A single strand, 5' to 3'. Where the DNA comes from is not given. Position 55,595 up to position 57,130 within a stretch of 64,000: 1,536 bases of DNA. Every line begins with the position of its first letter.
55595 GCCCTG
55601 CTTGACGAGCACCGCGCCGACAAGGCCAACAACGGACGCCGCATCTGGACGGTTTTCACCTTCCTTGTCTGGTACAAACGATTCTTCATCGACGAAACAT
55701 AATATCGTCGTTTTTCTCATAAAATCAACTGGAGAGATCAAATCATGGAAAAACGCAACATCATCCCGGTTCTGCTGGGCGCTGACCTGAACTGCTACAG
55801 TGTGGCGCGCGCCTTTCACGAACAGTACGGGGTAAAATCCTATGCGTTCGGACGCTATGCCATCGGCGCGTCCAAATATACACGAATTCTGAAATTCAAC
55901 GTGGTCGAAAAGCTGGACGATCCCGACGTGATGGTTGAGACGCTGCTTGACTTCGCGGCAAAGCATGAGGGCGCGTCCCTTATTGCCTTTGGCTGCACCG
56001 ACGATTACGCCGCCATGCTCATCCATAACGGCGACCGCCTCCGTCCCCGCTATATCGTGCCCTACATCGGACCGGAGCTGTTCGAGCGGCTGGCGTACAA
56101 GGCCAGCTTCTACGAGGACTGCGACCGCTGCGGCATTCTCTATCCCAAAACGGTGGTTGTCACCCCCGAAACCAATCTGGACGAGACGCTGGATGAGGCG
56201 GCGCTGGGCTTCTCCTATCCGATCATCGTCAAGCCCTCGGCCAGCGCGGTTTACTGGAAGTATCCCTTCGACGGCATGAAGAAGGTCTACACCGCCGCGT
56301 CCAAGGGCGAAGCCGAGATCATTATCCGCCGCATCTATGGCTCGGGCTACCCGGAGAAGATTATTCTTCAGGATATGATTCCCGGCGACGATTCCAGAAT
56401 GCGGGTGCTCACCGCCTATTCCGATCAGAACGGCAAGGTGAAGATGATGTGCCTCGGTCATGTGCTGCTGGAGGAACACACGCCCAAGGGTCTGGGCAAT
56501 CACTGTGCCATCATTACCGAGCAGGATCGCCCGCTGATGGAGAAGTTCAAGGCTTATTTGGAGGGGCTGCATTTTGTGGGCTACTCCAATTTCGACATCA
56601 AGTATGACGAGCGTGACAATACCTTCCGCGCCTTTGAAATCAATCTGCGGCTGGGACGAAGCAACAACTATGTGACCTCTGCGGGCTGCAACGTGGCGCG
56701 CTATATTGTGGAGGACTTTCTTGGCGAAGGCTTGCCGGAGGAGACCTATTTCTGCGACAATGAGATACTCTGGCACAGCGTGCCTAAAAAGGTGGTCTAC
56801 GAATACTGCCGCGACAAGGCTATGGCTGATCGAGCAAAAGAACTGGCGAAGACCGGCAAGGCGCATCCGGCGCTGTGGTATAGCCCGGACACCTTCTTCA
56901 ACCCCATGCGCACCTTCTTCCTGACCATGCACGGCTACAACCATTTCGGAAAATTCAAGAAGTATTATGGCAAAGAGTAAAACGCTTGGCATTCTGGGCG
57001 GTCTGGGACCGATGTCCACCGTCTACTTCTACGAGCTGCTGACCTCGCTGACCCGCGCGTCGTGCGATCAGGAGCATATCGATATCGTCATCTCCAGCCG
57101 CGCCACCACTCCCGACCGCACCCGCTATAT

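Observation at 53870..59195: Putative peptidoglycan D-Asp/D-iso-Asn cross-bridge module: AsnB-family amidotransferase, ATP-grasp ligase, aspartate racemase, MurE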

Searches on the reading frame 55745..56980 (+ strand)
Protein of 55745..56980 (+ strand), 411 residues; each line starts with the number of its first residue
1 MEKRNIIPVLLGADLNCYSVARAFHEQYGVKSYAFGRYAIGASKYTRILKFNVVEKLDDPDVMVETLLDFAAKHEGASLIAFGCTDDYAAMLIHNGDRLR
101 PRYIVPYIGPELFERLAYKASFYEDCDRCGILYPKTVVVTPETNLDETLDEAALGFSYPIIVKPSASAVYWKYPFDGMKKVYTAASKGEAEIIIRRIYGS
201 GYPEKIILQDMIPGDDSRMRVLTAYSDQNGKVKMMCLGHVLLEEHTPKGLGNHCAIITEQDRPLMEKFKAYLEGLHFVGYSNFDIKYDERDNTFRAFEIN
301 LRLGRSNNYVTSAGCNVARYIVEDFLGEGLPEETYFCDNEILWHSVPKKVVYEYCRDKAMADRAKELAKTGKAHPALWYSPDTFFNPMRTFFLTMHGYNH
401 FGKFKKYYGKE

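Call 3: search_protein_families(library=pfam, proteins=[window:55745-56980:+])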
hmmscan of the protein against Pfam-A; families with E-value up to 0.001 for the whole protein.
window:55745-56980:+ (411 aa): 1 family
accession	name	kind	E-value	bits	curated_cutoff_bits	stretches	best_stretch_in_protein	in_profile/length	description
PF15632.11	ATPgrasp_Ter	-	0.00071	19.8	29.1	0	258-331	43-112/131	ATP-grasp in the biosynthetic pathway with Ter operon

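Call 4: search_protein_families(library=ncbifam, proteins=[window:55745-56980:+])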
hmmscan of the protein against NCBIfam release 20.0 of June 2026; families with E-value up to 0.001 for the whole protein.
window:55745-56980:+ (411 aa): 2 families
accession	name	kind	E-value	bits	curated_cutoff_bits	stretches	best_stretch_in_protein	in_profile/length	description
NF009404.0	PRK12767.1-3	equivalog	5.1e-05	22.3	316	1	62-333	56-314/344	carbamoyl phosphate synthase-like protein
NF009406.0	PRK12767.1-5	equivalog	0.00099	18.3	271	0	53-327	50-295/327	carbamoyl phosphate synthase-like protein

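Call 10: find_homologous_proteins(query=window:55745-56977:+)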
Query window:55745-56977:+ (411 aa): 3901 proteins with E <= 0.001 among 7355 candidates; the best 120 are listed.
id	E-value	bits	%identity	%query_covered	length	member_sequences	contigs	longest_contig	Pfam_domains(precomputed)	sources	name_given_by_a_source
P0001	1.1e-285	965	100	100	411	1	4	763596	-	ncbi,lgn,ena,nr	ncbi:MAG: ATP-grasp domain-containing protein [Clostridia bacterium]|nr:ATP-grasp domain-containing 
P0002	1.7e-235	799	83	100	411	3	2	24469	-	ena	-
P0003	6.9e-235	797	83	99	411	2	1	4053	-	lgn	-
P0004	1.4e-234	796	83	100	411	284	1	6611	-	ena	-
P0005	8.1e-234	794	82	100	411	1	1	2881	-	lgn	-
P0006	9.4e-234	794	81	100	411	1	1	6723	-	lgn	-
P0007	1.5e-233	793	81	100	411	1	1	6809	-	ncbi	-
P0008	1.8e-233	793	82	100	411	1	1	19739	-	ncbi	-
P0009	1.8e-233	793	83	100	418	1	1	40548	-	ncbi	-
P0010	1.1e-232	790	82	100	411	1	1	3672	-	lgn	-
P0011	1.9e-232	789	82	100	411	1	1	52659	-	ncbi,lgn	-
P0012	2.3e-232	789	83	100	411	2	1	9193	-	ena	-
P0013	1.1e-231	787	81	100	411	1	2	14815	-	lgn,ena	-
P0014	2.4e-231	786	82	100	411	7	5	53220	-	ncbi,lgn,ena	-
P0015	1.1e-230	784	82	100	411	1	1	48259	-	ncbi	-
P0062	2.2e-152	526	59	99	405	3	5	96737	-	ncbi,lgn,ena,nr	ncbi:MAG: ATP-grasp domain-containing protein [Clostridia bacterium]|nr:ATP-grasp domain-containing 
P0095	3.0e-147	509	55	99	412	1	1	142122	-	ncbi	-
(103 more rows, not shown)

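Call 13: find_encoding_contigs(protein=P0001, flank=10000, max_places=4)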
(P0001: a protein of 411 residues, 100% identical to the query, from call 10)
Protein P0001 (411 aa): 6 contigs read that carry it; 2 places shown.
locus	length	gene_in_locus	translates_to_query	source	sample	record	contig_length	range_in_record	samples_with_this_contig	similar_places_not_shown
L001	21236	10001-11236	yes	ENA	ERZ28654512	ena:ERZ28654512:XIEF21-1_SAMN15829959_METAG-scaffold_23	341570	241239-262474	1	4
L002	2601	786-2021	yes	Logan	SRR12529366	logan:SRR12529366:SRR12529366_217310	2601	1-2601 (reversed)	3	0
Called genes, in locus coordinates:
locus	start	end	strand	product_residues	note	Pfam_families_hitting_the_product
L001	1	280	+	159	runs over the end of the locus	PF00160:Pro_isomerase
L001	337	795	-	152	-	PF12821:ThrE_2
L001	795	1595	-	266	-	PF06738:ThrE, PF12821:ThrE_2 (weak)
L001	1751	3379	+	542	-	PF04545:Sigma70_r4 (faint), PF08281:Sigma70_r4_2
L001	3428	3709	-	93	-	-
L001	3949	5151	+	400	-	-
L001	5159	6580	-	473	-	PF03323:GerA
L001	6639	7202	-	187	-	PF01520:Amidase_3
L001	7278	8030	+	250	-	PF01171:ATP_bind_3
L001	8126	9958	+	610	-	PF13522:GATase_6, PF13537:GATase_7, PF00733:Asn_synthase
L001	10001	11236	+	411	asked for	-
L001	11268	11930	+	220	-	PF01177:Asp_Glu_race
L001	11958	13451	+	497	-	PF08245:Mur_ligase_M, PF02875:Mur_ligase_C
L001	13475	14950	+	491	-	PF08757:CotH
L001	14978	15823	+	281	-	PF02153:PDH_N, PF20463:PDH_C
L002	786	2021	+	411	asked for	-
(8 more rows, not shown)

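Call 27: predict_structure(alignment_id=A1)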
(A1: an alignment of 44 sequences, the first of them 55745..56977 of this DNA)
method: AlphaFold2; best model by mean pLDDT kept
length: 411 residues; sequences in the alignment: 44
mean_pLDDT: 93.4   pTM: 0.90
mean pLDDT of the five models: 93.4, 92.8, 92.7, 92.2, 92.1
residues with pLDDT >= 90: 345; 70-90: 57; 50-70: 6; < 50: 3
segments of 3 or more residues with pLDDT < 50: none
pLDDT, mean of each block of 10 residues (from residue 1): 82 92 96 94 90 95 98 97 93 97 96 90 92 95 95 96 90 88 95 97 96 91 97 98 79 93 97 97 95 94 89 97 93 96 96 95 98 95 94 93 81 44
secondary structure, 60 per line:
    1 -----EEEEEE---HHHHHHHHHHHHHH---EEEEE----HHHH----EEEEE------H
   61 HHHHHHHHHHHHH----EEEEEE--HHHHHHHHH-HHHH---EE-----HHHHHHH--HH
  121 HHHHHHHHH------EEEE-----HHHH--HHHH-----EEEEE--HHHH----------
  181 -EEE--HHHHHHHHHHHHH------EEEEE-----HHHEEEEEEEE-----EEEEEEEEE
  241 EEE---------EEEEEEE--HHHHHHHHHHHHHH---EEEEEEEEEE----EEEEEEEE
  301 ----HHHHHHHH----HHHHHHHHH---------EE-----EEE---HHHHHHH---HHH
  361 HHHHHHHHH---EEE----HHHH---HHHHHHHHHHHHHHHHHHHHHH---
elements in order: E6-11 H15-28 E32-36 H41-44 E49-53 H60-73 E78-83 H86-94 H96-99 H110-116 H119-129 E136-139 H145-148 H151-154 E160-164 H167-170 E182-184 H187-199 E206-210 E219-226 E232-243 E253-259 H262-275 E279-288 E293-300 H305-312 H317-325 E342-344 H348-354 H358-369 E373-375 H380-383 H387-408

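Call 28: search_protein_representatives(protein=window:55745-56977:+)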
Query: 411 residues. Proteins with E-value up to 0.001 (for the whole library): 3093; up to 1e-10: 1076; up to 1e-30: 370. The best 150 are listed.
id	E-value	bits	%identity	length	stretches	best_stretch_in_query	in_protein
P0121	3.0e-134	464.3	54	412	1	3-408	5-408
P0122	4.2e-134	463.8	51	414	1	1-410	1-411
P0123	1.4e-131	455.5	52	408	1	3-407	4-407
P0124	2.1e-124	431.8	50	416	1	3-405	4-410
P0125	1.8e-121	422.2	86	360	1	1-214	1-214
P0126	3.6e-120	417.9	53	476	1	5-367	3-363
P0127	2.0e-119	415.4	48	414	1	5-406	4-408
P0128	1.6e-114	399.3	47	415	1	5-410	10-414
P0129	3.3e-101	355.4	46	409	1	5-407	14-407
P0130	3.8e-99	348.6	41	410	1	5-405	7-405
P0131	1.3e-98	346.9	42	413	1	2-409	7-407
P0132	1.7e-96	339.9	44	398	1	3-410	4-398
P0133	2.4e-92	326.3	40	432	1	4-407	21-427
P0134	1.8e-90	320.1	42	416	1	5-406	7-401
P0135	3.5e-90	319.1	59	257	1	3-259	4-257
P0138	5.7e-87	308.5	40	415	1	4-408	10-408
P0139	1.5e-85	303.8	37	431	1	1-410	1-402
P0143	6.2e-84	298.5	38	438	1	7-384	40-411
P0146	2.4e-83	296.6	37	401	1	2-408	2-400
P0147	3.2e-83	296.2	38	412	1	5-407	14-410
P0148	3.0e-82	293.0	39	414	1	6-407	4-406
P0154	3.4e-79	282.9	36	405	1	4-394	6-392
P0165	4.6e-75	269.3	33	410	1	5-410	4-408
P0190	4.6e-68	246.2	35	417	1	3-409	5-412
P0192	6.6e-68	245.7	35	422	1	7-409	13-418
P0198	8.5e-67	242.1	32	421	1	7-408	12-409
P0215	4.4e-65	236.4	34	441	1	5-387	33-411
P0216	4.4e-65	236.4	36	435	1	6-392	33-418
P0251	8.9e-61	222.2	34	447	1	8-408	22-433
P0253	7.7e-60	219.2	34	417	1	9-410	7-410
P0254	1.3e-59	218.4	37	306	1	3-302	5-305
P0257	5.2e-59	216.4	32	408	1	9-408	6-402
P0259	9.6e-59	215.5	35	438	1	4-403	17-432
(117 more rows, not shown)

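Call 30: list_cluster_members(proteins=[P0130, P0133, P0139, P0143, P0154, P0165, P0198, P0215, P0251, P0259])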
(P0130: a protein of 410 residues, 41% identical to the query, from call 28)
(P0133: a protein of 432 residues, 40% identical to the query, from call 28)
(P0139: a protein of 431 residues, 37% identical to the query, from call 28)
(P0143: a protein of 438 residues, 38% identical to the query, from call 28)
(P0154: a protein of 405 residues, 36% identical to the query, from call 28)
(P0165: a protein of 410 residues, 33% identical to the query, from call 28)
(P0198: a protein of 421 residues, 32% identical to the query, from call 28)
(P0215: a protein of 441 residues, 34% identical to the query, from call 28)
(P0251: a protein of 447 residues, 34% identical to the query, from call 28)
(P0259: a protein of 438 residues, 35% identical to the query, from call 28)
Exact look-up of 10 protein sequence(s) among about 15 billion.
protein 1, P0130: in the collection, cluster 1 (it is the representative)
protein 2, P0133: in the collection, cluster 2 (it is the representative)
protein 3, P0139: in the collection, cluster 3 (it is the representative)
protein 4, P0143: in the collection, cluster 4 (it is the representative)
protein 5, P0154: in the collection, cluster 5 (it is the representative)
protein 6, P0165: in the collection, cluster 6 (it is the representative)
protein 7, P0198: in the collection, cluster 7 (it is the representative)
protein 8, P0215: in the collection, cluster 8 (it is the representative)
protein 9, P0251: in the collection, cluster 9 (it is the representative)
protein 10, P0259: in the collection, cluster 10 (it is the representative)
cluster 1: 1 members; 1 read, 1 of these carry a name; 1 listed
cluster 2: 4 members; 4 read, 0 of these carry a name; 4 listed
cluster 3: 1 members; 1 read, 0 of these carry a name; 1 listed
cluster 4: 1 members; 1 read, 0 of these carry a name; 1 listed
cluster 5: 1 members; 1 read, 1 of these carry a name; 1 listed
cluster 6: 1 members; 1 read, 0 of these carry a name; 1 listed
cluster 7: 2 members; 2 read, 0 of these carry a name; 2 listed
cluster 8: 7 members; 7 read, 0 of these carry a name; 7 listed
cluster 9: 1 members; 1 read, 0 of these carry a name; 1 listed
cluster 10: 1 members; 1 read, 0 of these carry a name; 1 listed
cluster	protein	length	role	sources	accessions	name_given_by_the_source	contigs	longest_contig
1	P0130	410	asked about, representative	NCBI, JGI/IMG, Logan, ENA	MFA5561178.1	MAG: ATP-grasp domain-containing protein [Eubacteriales bacterium]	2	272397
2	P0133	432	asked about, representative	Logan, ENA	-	-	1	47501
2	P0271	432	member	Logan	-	-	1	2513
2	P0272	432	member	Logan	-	-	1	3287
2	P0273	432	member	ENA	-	-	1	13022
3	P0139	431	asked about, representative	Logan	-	-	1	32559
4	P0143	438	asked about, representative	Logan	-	-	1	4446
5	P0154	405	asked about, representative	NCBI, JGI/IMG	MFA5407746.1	MAG: ATP-grasp domain-containing protein [Bacilli bacterium] | D-aspartate ligase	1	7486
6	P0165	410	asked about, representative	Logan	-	-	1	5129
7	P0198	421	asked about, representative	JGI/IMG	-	-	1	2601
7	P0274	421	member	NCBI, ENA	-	-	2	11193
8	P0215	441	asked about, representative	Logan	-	-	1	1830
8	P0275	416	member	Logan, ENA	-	-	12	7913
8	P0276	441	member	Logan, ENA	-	-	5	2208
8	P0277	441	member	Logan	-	-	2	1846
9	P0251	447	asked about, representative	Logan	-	-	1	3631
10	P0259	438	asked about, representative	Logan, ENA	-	-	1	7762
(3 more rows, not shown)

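Call 32: search_solved_structures(query=A1, max_evalue=1)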
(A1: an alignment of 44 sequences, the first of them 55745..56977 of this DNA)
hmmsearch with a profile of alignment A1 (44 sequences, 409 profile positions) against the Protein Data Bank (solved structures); distinct sequences matched with E-value up to 1: 2.
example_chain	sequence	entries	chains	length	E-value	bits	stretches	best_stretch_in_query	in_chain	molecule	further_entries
6qw6_X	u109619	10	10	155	0.72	11.8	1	260-305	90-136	U4/U6.U5 small nuclear ribonucleoprotein 27 kDa protein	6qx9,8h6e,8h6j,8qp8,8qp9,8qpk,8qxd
6etb_A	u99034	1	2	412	0.82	11.6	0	103-212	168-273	Anaerobic nitric oxide reductase flavorubredoxin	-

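Call 33: search_dna_similar(query=window:55745-56977:+, collection=plasmids, mode=protein, max_rows=30)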
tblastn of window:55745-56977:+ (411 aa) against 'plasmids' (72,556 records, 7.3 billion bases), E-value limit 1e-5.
Records with a match: 48; places in all: 48; records where one place covers at least 80% of the query: 26.
Best place of each record, by identity: <60% 48.
By first word of the organism name: Priestia 36; Bacillus 3; Methanosarcina 2; Subdoligranulum 1; Lactobacillus 1; Latilactobacillus 1; Limosilactobacillus 1; Pacificitalea 1; Azospirillum 1; Acetoanaerobium 1.
By predicted mobility (MOB-suite, as given by PLSDB): non-mobilizable 40; mobilizable 6; conjugative 2.
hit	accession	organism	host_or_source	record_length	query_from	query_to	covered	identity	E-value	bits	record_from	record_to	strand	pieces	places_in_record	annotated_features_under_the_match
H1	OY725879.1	Subdoligranulum variabile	-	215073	5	408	98%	54.9%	5e-141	451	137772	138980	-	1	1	none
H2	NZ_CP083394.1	Lactobacillus crispatus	Homo sapiens,Whole organism,urine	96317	4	408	99%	38.2%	1e-83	286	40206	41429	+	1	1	hypothetical protein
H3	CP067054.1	Bacillus mycoides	soil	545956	1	406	99%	36.8%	8e-63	268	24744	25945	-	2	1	hypothetical protein (x2)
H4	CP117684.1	Latilactobacillus curvatus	Pig,Single cell,feces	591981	4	406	98%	36.7%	3e-84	288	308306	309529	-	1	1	carboxylate--amine ligase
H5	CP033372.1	Limosilactobacillus fermentum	Cow,cell culture,Fresh milk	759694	7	382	91%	35.1%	4e-67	238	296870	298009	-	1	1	carboxylate--amine ligase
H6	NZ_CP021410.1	Pacificitalea manganoxidans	cell culture,sediment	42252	1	372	91%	22.8%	2e-8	64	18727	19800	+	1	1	hypothetical protein | glycosyltransferase family 4 protein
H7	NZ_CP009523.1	Methanosarcina sp. Kolksee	-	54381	3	351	85%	23.7%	4e-16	88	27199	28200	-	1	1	hypothetical protein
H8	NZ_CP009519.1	Methanosarcina vacuolata Z-761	-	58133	3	341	82%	24.4%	4e-16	88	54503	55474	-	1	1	hypothetical protein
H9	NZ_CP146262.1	Priestia megaterium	Nicotiana tabacum L.,Cell ...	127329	9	343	82%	24.7%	2e-12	77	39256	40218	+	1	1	carbamoyl-phosphate synthase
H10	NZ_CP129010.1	Priestia aryabhattai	mixed culture,sea water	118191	9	343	82%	24.4%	3e-12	76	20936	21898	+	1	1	carbamoyl-phosphate synthase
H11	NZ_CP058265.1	Priestia megaterium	cell culture,potash salt dump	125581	9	343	82%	24.4%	3e-12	76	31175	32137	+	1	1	carbamoyl-phosphate synthase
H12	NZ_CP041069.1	Priestia megaterium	cell culture,soil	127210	9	343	82%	24.4%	3e-12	76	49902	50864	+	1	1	carbamoyl-phosphate synthase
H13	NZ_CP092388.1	Priestia megaterium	Bolboschoenus planiculmis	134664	9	343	82%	24.4%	3e-12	76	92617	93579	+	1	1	carbamoyl-phosphate synthase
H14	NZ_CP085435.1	Priestia megaterium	single cell,soil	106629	9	343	82%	24.4%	4e-12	76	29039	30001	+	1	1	carbamoyl-phosphate synthase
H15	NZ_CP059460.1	Priestia megaterium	Prokaryotes,soil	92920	9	343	82%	24.2%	8e-13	78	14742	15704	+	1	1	carbamoyl-phosphate synthase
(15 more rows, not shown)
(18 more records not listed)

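Call 34: get_annotated_region(hit=H4, flank=6000)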
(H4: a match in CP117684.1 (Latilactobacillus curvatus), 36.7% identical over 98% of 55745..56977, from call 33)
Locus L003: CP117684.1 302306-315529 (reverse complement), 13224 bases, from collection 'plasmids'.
description: Latilactobacillus curvatus strain curvatus plasmid p1_CACC879, complete sequence
organism: Latilactobacillus curvatus (NCBI taxid 28038)
taxonomy: Bacteria; Bacillota; Bacilli; Lactobacillales; Lactobacillaceae; Latilactobacillus; Latilactobacillus curvatus
host: -; source: Pig,Single cell,feces; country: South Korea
typing (MOB-suite, as given by PLSDB): mobilizable; relaxase MOBP
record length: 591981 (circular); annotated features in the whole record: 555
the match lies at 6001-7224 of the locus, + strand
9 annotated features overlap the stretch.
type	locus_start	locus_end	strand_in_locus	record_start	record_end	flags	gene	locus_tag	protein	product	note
CDS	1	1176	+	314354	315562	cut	-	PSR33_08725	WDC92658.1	LCP family protein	-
CDS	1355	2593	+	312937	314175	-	-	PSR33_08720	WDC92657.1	nucleoside transporter C-terminal domain-containing protein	-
CDS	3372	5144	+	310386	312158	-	aspS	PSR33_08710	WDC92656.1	aspartate--tRNA ligase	-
CDS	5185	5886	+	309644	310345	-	-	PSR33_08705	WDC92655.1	amino acid racemase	-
CDS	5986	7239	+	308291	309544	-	-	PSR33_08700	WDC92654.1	carboxylate--amine ligase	-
CDS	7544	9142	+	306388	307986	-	-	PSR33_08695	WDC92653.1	bifunctional aspartate transaminase/aspartate 4-decarboxylase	-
CDS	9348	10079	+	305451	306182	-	-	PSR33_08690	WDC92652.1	GntR family transcriptional regulator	-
CDS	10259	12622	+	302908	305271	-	-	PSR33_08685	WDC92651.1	phosphoketolase family protein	-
CDS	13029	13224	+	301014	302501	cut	gltX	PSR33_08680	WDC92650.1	glutamate--tRNA ligase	-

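Call 35: get_annotated_region(hit=H1, flank=8000)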
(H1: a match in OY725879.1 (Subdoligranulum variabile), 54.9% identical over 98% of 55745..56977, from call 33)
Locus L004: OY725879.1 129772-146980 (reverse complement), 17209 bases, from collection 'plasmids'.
description: Subdoligranulum variabile strain Subdoligranulum variabile TSDC17.2-1.1 genome assembly, plasmid: 45
organism: Subdoligranulum variabile (NCBI taxid 214851)
taxonomy: Bacteria; Bacillota; Clostridia; Eubacteriales; Oscillospiraceae; Subdoligranulum; Subdoligranulum variabile
host: -; source: -; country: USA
typing (MOB-suite, as given by PLSDB): non-mobilizable
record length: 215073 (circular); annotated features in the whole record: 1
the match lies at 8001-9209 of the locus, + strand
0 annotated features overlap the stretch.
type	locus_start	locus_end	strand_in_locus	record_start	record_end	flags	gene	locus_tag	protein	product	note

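Call 36: get_annotated_region(hit=H2, flank=6000)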
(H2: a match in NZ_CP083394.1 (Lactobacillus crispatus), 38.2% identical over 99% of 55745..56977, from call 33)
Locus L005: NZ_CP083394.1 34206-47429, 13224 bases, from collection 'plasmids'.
description: Lactobacillus crispatus strain Lc116 plasmid p1, complete sequence
organism: Lactobacillus crispatus (NCBI taxid 47770)
taxonomy: Bacteria; Bacillota; Bacilli; Lactobacillales; Lactobacillaceae; Lactobacillus; Lactobacillus crispatus
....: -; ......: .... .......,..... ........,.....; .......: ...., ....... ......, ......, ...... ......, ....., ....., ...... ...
typing (MOB-suite, as given by PLSDB): non-mobilizable
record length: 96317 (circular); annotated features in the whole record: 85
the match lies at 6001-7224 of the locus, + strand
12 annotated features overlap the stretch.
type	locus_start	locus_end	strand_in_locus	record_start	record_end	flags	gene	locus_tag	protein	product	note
CDS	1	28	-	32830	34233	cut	-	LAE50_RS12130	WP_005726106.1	transposase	-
CDS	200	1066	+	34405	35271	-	-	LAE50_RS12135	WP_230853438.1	transposase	GO:0006313 - DNA transposition [Evidence IEA]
CDS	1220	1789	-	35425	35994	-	-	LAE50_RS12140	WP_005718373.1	DNA-3-methyladenine glycosylase I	GO:0006284 - base-excision repair [Evidence IEA]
CDS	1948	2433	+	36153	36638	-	-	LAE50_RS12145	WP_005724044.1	hypothetical protein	-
CDS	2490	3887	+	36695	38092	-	-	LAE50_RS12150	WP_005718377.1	metallophosphoesterase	-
CDS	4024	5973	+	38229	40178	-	asnB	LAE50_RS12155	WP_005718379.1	asparagine synthase (glutamine-hydrolyzing)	GO:0006529 - asparagine biosynthetic process [Evidence IEA]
CDS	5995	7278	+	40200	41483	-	-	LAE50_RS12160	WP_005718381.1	hypothetical protein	-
CDS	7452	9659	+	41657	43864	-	nrdD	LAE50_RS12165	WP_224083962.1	anaerobic ribonucleoside-triphosphate reductase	GO:0006260 - DNA replication [Evidence IEA]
CDS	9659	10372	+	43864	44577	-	nrdG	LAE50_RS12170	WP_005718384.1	anaerobic ribonucleoside-triphosphate reductase activating protein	GO:0009265 - 2'-deoxyribonucleotide biosynthetic process [Evidence IEA]; GO:0051353 - positive regulation of ...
CDS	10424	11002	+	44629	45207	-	-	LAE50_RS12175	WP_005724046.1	iron-sulfur cluster assembly protein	-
CDS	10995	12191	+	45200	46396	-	-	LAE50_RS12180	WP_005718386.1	DUF438 domain-containing protein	-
CDS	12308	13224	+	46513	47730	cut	-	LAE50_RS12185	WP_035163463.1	MFS transporter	GO:0055085 - transmembrane transport [Evidence IEA]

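Call 39: find_encoding_contigs(protein=P0062, flank=8000, max_places=2)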
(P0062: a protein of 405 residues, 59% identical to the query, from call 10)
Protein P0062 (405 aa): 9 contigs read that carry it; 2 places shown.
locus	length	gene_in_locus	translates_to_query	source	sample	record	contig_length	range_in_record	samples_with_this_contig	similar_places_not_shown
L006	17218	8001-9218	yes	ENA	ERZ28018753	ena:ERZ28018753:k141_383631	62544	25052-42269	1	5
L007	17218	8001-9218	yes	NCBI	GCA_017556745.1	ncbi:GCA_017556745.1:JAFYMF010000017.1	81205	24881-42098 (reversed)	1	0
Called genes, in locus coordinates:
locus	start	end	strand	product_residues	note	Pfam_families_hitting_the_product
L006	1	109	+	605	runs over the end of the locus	PF00009:GTP_EFTU, PF03144:GTP_EFTU_D2, PF00679:EFG_C, PF06421:LepA_C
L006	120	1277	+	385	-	PF04055:Radical_SAM, PF06969:HemN_C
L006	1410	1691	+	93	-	PF06949:DUF1292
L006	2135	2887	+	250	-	PF09359:VTC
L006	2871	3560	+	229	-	PF16316:DUF4956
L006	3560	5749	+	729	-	PF14262:Cthe_2159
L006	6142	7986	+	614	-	PF13522:GATase_6, PF13537:GATase_7, PF00733:Asn_synthase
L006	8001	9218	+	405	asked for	-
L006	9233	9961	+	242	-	PF01177:Asp_Glu_race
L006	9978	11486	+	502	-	PF01225:Mur_ligase (weak), PF08245:Mur_ligase_M, PF02875:Mur_ligase_C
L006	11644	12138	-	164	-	PF14270:DUF4358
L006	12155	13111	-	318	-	PF00657:Lipase_GDSL, PF13472:Lipase_GDSL_2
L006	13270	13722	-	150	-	-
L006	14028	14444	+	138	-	PF01029:NusB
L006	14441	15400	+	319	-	PF00814:TsaD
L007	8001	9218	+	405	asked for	-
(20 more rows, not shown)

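Call 40: find_encoding_contigs(protein=P0095, flank=8000, max_places=2)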
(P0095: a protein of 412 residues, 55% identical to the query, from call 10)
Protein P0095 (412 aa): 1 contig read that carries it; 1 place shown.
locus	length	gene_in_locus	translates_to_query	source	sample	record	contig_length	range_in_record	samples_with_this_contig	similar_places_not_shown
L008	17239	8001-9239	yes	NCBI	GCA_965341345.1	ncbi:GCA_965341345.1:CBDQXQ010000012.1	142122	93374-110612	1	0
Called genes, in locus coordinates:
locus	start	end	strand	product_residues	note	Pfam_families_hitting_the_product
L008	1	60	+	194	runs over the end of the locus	-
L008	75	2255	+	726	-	PF02095:Extensin_1 (weak)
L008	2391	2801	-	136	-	PF00380:Ribosomal_S9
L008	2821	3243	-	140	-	PF00572:Ribosomal_L13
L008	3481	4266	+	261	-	PF01171:ATP_bind_3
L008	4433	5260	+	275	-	PF13651:EcoRI_methylase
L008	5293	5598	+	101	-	PF13651:EcoRI_methylase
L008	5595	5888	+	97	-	-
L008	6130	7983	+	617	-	PF13522:GATase_6, PF13537:GATase_7, PF00733:Asn_synthase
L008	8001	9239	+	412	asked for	-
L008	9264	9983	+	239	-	PF01177:Asp_Glu_race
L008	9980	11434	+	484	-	PF08245:Mur_ligase_M, PF02875:Mur_ligase_C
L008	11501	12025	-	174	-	PF14278:TetR_C_8 (weak)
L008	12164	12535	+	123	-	-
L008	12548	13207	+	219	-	-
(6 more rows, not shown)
